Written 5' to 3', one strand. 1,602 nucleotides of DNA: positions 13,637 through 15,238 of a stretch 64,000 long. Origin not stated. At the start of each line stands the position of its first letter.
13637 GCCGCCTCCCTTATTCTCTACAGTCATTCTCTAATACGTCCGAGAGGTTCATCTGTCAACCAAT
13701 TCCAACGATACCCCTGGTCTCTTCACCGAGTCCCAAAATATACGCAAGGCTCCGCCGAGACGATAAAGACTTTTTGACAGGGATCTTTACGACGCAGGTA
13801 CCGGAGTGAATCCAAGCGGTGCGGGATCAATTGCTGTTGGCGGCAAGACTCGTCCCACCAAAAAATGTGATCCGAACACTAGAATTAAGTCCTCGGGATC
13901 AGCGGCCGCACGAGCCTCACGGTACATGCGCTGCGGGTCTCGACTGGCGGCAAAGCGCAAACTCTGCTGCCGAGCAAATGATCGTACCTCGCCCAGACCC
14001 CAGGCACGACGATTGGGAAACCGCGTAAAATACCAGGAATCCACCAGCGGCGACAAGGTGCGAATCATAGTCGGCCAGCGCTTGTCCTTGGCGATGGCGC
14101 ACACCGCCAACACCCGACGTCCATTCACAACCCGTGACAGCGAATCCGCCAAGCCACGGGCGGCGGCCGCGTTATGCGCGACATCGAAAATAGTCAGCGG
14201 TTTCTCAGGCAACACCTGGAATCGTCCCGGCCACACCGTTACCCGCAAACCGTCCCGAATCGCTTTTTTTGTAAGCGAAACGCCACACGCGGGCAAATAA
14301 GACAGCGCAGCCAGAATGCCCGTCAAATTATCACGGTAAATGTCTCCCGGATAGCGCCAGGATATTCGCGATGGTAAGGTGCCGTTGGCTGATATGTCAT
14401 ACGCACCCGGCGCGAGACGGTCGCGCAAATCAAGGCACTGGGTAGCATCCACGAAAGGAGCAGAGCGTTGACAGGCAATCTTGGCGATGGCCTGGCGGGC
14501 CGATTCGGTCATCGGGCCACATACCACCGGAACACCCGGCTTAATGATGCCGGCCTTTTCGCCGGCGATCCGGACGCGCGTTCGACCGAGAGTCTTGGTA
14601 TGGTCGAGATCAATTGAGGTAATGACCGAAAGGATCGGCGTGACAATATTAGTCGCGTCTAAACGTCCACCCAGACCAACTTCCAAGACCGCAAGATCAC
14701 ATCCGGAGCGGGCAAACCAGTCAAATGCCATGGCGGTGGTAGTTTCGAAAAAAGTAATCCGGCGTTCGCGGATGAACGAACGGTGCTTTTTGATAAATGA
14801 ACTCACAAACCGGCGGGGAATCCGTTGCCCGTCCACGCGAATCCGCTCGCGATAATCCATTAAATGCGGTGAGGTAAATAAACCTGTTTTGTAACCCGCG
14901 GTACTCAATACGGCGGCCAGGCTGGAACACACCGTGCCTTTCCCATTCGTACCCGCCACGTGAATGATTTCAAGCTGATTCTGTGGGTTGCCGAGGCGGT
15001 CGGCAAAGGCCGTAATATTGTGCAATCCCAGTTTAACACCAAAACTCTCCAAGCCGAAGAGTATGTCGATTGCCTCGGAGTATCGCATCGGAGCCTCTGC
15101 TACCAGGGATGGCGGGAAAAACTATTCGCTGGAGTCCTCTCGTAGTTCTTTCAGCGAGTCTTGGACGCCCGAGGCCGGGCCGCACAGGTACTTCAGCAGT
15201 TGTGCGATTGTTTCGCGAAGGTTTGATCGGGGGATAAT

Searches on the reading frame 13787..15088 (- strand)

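Call 37: search_protein_families(library=pfam, proteins=[window:13787-15088:-], max_evalue=0.00001)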
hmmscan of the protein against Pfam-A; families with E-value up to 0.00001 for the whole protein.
window:13787-15088:- (433 aa): 2 families
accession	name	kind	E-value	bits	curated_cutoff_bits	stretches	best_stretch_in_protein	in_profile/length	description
PF02875.26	Mur_ligase_C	-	8.1e-13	49.7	28.4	1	288-408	1-127/127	Mur ligase, glutamate ligase domain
PF08245.18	Mur_ligase_M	-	1.5e-06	28.8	24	1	44-183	1-111/200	Mur ligase middle domain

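Call 57: search_protein_families(library=ncbifam, proteins=[window:13787-15088:-], max_evalue=0.00001)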
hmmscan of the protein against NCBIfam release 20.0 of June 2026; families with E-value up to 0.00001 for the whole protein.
window:13787-15088:- (433 aa): 9 families
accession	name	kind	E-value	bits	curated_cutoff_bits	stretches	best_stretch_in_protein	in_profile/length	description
TIGR01499.1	folC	subfamily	2.2e-108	363.2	162.65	1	22-415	1-397/400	bifunctional protein FolC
NF008101.0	PRK10846.1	equivalog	2.8e-76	257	360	1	13-415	23-411/422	bifunctional tetrahydrofolate synthase/dihydrofolate synthase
NF047860.1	Tet-DihydfolSynFolCMyb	equivalog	8.9e-60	202.9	700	1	22-372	46-407/468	bifunctional tetrahydrofolate synthase/dihydrofolate synthase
NF001126.0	PRK00139.1-4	equivalog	8.4e-10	37.8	373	1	32-77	97-142/486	UDP-N-acetylmuramoyl-L-alanyl-D-glutamate--2,6-diaminopimelate ligase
TIGR01085.1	murE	subfamily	5e-09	35.6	257.3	1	32-73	78-119/472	UDP-N-acetylmuramyl-tripeptide synthetase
TIGR02068.2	cya_phycin_syn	equivalog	2.2e-07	29.3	850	0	36-73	476-513/862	cyanophycin synthetase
NF010623.0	PRK14016.1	subfamily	4.3e-07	28.5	877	0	255-405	687-849/871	cyanophycin synthetase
TIGR01143.1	murF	subfamily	6.3e-07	28.7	288.6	0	131-309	127-308/418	UDP-N-acetylmuramoyl-tripeptide--D-alanyl-D-alanine ligase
NF010628.0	PRK14022.1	equivalog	2.7e-06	26.4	536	0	33-71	105-142/483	UDP-N-acetylmuramoyl-L-alanyl-D-glutamate--L-lysine ligase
